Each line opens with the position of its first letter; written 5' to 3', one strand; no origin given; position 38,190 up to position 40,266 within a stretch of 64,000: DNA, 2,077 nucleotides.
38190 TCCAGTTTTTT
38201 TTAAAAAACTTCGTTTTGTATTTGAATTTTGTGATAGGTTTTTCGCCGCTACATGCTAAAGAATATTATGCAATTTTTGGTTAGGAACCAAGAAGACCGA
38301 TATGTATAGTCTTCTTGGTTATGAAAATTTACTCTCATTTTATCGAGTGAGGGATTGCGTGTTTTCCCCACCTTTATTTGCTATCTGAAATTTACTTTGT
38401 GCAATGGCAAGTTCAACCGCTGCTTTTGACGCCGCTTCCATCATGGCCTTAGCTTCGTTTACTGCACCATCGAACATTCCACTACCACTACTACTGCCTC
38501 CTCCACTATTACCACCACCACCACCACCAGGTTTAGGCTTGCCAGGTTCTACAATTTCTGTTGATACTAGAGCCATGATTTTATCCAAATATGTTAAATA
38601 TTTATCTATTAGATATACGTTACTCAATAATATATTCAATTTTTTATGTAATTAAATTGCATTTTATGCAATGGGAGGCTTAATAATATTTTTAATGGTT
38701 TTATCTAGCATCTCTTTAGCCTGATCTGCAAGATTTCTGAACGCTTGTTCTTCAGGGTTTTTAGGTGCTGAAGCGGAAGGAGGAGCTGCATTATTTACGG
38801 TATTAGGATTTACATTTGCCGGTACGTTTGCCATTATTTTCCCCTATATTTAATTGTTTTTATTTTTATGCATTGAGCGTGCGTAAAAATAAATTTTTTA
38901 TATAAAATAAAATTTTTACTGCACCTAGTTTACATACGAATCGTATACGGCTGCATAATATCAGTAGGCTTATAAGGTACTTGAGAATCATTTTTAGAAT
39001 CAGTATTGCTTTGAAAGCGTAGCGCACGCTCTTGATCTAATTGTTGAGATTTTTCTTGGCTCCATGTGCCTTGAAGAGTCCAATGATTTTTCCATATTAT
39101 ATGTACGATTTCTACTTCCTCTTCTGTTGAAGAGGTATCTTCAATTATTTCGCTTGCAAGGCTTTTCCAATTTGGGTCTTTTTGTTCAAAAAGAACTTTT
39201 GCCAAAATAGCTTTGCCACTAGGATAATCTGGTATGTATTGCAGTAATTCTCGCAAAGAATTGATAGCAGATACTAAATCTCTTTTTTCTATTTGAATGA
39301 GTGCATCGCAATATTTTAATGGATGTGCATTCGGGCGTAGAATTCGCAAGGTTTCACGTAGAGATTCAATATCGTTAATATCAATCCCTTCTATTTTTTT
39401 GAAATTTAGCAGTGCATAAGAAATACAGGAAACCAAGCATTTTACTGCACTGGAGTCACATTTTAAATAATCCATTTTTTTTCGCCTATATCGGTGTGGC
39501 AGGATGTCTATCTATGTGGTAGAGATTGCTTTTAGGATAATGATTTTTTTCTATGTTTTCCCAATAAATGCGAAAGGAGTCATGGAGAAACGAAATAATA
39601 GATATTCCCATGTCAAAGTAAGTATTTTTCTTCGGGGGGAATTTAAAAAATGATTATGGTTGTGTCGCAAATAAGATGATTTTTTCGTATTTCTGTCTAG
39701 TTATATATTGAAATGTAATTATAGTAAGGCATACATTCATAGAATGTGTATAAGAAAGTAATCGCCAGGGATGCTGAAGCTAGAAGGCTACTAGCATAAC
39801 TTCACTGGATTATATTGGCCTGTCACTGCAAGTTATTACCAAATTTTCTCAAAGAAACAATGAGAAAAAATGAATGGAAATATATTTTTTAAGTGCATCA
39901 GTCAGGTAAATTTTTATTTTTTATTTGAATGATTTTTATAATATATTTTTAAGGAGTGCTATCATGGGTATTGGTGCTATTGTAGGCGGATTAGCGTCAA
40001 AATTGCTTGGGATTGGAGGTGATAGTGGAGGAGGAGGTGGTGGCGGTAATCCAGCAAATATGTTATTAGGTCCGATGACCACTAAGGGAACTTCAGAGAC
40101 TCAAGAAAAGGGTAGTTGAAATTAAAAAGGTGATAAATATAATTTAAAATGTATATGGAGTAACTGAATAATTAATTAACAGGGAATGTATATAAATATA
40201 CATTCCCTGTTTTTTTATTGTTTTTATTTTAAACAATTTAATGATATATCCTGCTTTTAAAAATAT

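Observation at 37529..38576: Tandem triplet of Gly-rich pilin/harpin-like genes: identical C-terminal halves, swapped N-termini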

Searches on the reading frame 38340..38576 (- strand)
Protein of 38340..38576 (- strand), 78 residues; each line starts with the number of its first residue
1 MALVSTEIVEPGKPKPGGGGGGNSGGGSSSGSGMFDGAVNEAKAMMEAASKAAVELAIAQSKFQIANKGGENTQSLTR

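Call 7: search_protein_families(library=pfam, proteins=[window:38340-38576:-], max_evalue=0.1)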
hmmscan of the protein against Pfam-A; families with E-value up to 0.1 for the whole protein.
window:38340-38576:- (78 aa): 0 families

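Call 12: search_protein_families(library=ncbifam, proteins=[window:38340-38576:-], max_evalue=0.1)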
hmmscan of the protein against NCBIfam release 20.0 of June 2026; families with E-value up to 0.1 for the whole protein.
window:38340-38576:- (78 aa): 0 families

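Call 78: find_related_loci(query=A5, collection=metagenome_contigs, flank=10000)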
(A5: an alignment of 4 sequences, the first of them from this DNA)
Query A5 (78 aa) in metagenome_contigs; peptide patterns used: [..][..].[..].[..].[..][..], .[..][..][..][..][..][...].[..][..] (x = any residue, [..] = any of these).
560 stretches matched a pattern, but none encodes a relative of the query by tblastn (E <= 1e-3).

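Call 82: search_solved_structures(query=A5, max_evalue=10, show_alignments=3)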
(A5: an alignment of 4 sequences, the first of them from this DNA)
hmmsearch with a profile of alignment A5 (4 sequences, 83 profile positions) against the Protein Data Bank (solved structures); distinct sequences matched with E-value up to 10: 40.
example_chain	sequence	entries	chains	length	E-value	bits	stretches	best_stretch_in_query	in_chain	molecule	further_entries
4hb1_A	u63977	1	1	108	0.01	19.4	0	31-57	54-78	DHP1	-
7usc_C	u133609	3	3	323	0.031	17.9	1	2-43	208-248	Wiskott-Aldrich syndrome protein family member 1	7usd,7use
7xat_E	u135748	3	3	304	0.17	15.5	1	24-73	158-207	ScFv16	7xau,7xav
8xor_B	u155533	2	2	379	0.23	15.1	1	20-70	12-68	Guanine nucleotide-binding protein G(I)/G(S)/G(T) subunit beta-1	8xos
5dcf_A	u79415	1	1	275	0.38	14.4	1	8-43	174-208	Tyrosine recombinase XerD,DNA translocase FtsK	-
1e3t_A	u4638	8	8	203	0.38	14.4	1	11-69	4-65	NICOTINAMIDE NUCLEOTIDE TRANSHYDROGENASE (SUBUNIT BETA) | PROTON-TRANSLOCATING NICOTINAMIDE NUCLEOTIDE TRANSHYDROGENASE SUBUNIT PNTB | NAD(P) transhydrogenase s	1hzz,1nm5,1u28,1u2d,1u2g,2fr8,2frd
2fsv_C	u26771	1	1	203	0.38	14.3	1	11-69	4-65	NAD(P) transhydrogenase subunit beta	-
5oak_A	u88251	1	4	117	0.43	14.2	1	21-43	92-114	Bazooka, isoform C,LD29223p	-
9f07_C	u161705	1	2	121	0.46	14.1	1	14-38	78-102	Stathmin-4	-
9lw5_S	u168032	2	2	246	0.53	13.9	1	24-74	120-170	scFv 16 | scFv16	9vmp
20zx_E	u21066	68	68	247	0.53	13.9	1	24-74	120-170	scFv16 | scFv-16 | Antibody fragment scFv16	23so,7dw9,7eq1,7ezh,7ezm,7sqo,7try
7yj4_S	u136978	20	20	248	0.53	13.9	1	24-74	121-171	scFv16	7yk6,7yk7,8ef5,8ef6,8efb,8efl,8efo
9ko4_H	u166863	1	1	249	0.54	13.9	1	24-74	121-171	SCFV16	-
8ywx_E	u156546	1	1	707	0.56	13.8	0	15-38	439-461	H4B6 Fab's heavy chain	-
8yn5_E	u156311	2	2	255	0.57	13.8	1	24-74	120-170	Antibody fragment scFv16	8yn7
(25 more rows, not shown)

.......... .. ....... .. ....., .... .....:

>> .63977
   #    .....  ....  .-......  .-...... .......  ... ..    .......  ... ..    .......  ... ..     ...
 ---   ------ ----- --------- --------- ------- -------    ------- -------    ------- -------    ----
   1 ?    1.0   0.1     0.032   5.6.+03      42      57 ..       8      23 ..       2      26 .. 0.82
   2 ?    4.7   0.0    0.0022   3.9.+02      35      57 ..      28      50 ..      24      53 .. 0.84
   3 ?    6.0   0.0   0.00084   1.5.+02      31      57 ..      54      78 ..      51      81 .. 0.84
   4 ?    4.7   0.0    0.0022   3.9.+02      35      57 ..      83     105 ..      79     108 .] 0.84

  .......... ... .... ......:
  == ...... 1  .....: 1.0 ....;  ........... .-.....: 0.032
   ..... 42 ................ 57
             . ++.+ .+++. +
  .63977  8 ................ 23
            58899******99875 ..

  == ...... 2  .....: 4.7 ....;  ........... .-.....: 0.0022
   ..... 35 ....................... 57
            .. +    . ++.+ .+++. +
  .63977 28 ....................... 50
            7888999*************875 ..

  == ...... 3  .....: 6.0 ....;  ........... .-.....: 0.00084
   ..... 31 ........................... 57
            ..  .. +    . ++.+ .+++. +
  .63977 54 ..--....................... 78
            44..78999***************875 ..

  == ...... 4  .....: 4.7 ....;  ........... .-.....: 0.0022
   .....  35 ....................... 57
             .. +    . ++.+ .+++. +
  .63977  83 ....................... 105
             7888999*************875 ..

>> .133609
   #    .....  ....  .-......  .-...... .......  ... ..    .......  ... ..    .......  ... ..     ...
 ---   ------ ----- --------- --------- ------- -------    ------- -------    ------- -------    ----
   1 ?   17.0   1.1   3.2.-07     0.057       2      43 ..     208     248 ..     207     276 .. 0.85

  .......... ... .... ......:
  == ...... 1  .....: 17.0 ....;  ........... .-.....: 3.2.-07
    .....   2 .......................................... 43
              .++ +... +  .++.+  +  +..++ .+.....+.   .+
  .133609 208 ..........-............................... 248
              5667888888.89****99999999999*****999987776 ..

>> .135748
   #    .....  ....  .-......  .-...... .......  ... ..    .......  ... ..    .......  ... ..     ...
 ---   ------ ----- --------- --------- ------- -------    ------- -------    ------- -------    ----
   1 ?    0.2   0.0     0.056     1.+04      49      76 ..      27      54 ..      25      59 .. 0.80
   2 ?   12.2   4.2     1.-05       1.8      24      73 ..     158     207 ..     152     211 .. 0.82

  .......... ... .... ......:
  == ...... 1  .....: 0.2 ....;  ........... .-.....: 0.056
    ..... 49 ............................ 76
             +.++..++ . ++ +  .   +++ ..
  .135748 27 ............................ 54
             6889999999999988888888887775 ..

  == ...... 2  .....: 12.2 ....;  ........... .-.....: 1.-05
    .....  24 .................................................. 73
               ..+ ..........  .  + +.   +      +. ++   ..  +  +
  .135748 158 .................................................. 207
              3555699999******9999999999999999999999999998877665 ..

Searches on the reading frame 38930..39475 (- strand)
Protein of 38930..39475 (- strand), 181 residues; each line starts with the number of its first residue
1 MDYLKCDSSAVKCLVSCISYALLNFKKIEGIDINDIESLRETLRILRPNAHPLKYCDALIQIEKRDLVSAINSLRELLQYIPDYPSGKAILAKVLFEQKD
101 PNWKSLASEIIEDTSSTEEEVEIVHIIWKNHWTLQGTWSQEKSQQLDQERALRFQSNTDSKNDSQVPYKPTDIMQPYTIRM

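Call 6: search_protein_families(library=pfam, proteins=[window:38930-39475:-], max_evalue=0.01)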
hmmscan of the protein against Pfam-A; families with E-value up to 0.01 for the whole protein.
window:38930-39475:- (181 aa): 3 families
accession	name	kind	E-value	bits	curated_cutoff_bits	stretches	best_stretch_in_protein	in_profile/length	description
PF09613.16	HrpB1_HrpK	-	4.4e-24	85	29.3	1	1-125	1-118/126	Bacterial type III secretion protein (HrpB1_HrpK)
PF24575.1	TPR_Slam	-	0.0006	20.7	35.2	1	49-100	45-96/104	Surface lipoprotein assembly modifier, N-terminal TPR repeats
PF22102.2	ElaD-SseL-like_C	-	0.0069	16.7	27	0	105-163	50-103/187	ElaD/SseL-like C-terminal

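Call 12: search_protein_families(library=ncbifam, proteins=[window:38930-39475:-], max_evalue=0.1)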
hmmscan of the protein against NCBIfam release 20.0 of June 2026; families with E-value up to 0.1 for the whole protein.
window:38930-39475:- (181 aa): 4 families
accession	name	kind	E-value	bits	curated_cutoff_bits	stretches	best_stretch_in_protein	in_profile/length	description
TIGR02561.1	HrpB1_HrpK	equivalog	5.1e-21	75.4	123.85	1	2-131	1-129/183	HrpB1 family type III secretion system apparatus protein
NF052304.1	CdsG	equivalog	0.0068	16.6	170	1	37-116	28-109/133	CdsG family type III secretion system protein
TIGR02917.1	PEP_TPR_lipo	equivalog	0.0072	14.2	312.2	1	42-100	252-344/899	XrtA/PEP-CTERM system TPR-repeat protein PrsT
TIGR01612.1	235kDa-fam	paralog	0.0097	12.7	1615.85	1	54-125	2304-2371/2756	rhoptry protein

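Call 70: find_homologous_proteins(query=window:38930-39475:-, max_evalue=0.001)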
Query window:38930-39475:- (181 aa): 2 proteins with E <= 0.001 among 39 candidates.
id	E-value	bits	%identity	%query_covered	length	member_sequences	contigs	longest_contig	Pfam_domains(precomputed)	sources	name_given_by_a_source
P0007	1.3e-115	401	100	100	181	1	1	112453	PF09613.17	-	-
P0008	4.7e-54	201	51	100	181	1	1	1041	PF09613.17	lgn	-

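Call 71: find_encoding_contigs(protein=P0008, flank=5000)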
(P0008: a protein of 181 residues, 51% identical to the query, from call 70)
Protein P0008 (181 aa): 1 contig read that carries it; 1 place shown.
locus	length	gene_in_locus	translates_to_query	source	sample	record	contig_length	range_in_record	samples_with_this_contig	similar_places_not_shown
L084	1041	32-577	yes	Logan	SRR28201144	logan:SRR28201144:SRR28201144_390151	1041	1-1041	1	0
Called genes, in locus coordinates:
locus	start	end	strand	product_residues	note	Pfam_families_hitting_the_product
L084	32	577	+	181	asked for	PF09613:HrpB1_HrpK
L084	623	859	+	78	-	-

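Call 97: search_solved_structures(query=A6, max_evalue=10)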
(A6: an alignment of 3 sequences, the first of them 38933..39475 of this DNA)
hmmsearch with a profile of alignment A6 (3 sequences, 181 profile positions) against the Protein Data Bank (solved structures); distinct sequences matched with E-value up to 10: 24.
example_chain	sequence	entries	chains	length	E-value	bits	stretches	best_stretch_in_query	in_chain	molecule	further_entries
7yeh_B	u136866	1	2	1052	2.6e-07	33.7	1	57-98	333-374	UDP-N-acetylglucosamine--peptide N-acetylglucosaminyltransferase 110 kDa subunit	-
7yea_A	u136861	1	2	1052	2.6e-07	33.7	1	57-98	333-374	UDP-N-acetylglucosamine--peptide N-acetylglucosaminyltransferase 110 kDa subunit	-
7ntf_A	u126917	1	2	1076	3e-07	33.5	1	57-98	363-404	Isoform 1 of UDP-N-acetylglucosamine--peptide N-acetylglucosaminyltransferase 110 kDa subu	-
6eou_A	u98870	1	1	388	4.4e-06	29.7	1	57-98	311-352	UDP-N-acetylglucosamine--peptide N-acetylglucosaminyltransferase 110 kDa subunit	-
1w3b_A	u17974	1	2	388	4.6e-06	29.6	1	57-98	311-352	UDP-N-ACETYLGLUCOSAMINE--PEPTIDE N-ACETYLGLUCOSAMINYLTRANSFERASE 110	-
8cm9_A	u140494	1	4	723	0.0016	21.4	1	58-98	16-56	UDP-N-acetylglucosamine--peptide N-acetylglucosaminyltransferase 110 kDa subunit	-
5hgv_A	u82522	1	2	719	0.0017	21.3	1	58-98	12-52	UDP-N-acetylglucosamine--peptide N-acetylglucosaminyltransferase 110 kDa subunit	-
6ibo_A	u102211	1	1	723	0.0017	21.3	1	58-98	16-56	UDP-N-acetylglucosamine--peptide N-acetylglucosaminyltransferase 110 kDa subunit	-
3pe3_A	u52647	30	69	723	0.0017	21.3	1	58-98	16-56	UDP-N-acetylglucosamine--peptide N-acetylglucosaminyltransferase 110 kDa subunit | UDP-N-ACETYLGLUCOSAMINE--PEPTIDE N-ACETYLGLUCOSAMINYL TRANSFERASE 110 KDA SUB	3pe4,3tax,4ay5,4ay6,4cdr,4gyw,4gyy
6q4m_A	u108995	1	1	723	0.0017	21.2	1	58-98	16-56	UDP-N-acetylglucosamine--peptide N-acetylglucosaminyltransferase 110 kDa subunit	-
6tka_AAA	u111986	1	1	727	0.0017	21.2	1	58-98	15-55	UDP-N-acetylglucosamine--peptide N-acetylglucosaminyltransferase 110 kDa subunit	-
5nps_A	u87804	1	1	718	0.0017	21.2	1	58-98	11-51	UDP-N-acetylglucosamine--peptide N-acetylglucosaminyltransferase 110 kDa subunit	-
5npr_A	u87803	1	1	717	0.0019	21.1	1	58-98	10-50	UDP-N-acetylglucosamine--peptide N-acetylglucosaminyltransferase 110 kDa subunit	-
5lvv_A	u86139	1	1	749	0.002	21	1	58-98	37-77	UDP-N-acetylglucosamine--peptide N-acetylglucosaminyltransferase 110 kDa subunit,UDP-N-ace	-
5lwv_A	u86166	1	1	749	0.0021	21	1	58-98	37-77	Host cell factor 1,UDP-N-acetylglucosamine--peptide N-acetylglucosaminyltransferase 110 kD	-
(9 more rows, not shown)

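Call 100: predict_structure(alignment_id=A6)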
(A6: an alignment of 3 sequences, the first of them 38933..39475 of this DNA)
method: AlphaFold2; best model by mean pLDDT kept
length: 181 residues; sequences in the alignment: 3
mean_pLDDT: 72.9   pTM: 0.66
mean pLDDT of the five models: 72.9, 70.2, 70.0, 60.7, 52.3
residues with pLDDT >= 90: 28; 70-90: 93; 50-70: 30; < 50: 30
segments of 3 or more residues with pLDDT < 50: 1-5, 157-181
pLDDT, mean of each block of 10 residues (from residue 1): 52 73 63 79 78 87 91 93 87 91 87 80 82 74 70 55 37 36 35
secondary structure, 60 per line:
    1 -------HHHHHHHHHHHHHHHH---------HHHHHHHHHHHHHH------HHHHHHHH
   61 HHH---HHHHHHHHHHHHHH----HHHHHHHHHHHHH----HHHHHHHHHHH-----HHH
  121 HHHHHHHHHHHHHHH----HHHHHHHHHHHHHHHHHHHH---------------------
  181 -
elements in order: H8-23 H33-46 H53-63 H67-80 H85-97 H102-112 H118-135 H140-159

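Call 102: fold_search(model_id=the predicted structure, library=pdb)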
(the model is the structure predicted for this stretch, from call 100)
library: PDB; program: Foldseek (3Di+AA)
matches with E <= 10: 1214; with E <= 0.001: 0
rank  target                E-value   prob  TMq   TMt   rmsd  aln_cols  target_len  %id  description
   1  3vty_D                1.3e-02  1.00  0.56  0.59   4.7       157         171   11  Crystal structure of MamA (released 2012-10-31)
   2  3vty_C                1.4e-02  1.00  0.58  0.59   4.7       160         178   11  Crystal structure of MamA (released 2012-10-31)
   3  9qhc_A                1.6e-02  1.00  0.53  0.36   9.1       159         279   13  Crystal structure of 8-repeat CTPR protein with eliminated coordination sites (released 2025-10-22)
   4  3vtx_B                1.7e-02  1.00  0.54  0.53   6.4       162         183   12  Crystal structure of MamA protein (released 2012-10-31)
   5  6vbu_4                1.8e-02  1.00  0.53  0.28   7.4       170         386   15  Structure of the bovine BBSome complex (released 2020-01-29)
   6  3vty_A                1.9e-02  1.00  0.59  0.61   4.2       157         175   10  Crystal structure of MamA (released 2012-10-31)
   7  5dse_C                2.0e-02  1.00  0.55  0.16   3.6       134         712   14  Crystal Structure of the TTC7B/Hyccin Complex (released 2015-12-02)
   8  6voa_E                2.0e-02  1.00  0.53  0.28   5.7       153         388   16  Cryo-EM structure of the BBSome-ARL6 complex (released 2020-06-24)
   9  8cut_A                2.2e-02  1.00  0.52  0.66   4.6       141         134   16  Accurate computational design of genetically encoded 3D protein crystals (released 2023-11-01)
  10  9b9g_D                2.3e-02  1.00  0.55  0.19   3.4       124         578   14  Structure of the PI4KA complex bound to Calcineurin (released 2024-09-11)
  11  6v8e_B                2.4e-02  1.00  0.51  0.73   3.4       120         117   12  Computationally designed C3-symmetric homotrimer from TPR repeat protein (released 2020-08-12)
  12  8cus_A                2.4e-02  1.00  0.51  0.64   4.9       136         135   15  Accurate computational design of genetically encoded 3D protein crystals (released 2023-11-01)
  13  8f14_A                2.4e-02  1.00  0.46  0.61   4.5       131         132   13  Structure of the STUB1 TPR domain in complex with H201, an all-D Helicon Polypeptide (released 2023-02-15)
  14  3vtx_A                2.4e-02  1.00  0.55  0.55   6.1       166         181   12  Crystal structure of MamA protein (released 2012-10-31)
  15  1na0_A                2.6e-02  1.00  0.47  0.67   4.7       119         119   14  Design of Stable alpha-Helical Arrays from an Idealized TPR Motif (released 2003-06-03)
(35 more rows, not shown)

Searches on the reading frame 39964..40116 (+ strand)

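Call 23: search_protein_families(library=pfam, proteins=[window:39964-40116:+], max_evalue=10)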
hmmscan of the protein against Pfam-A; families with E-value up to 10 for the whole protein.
seq(51 aa): 0 families

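Call 24: search_protein_families(library=ncbifam, proteins=[window:39964-40116:+], max_evalue=10)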
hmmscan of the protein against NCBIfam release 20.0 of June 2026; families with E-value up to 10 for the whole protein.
seq(51 aa): 1 family
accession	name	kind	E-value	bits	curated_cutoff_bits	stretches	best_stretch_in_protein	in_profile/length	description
TIGR03563.1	perox_SACOL1771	subfamily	0.41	10.6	166.15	1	3-39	16-52/138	SACOL1771 family peroxiredoxin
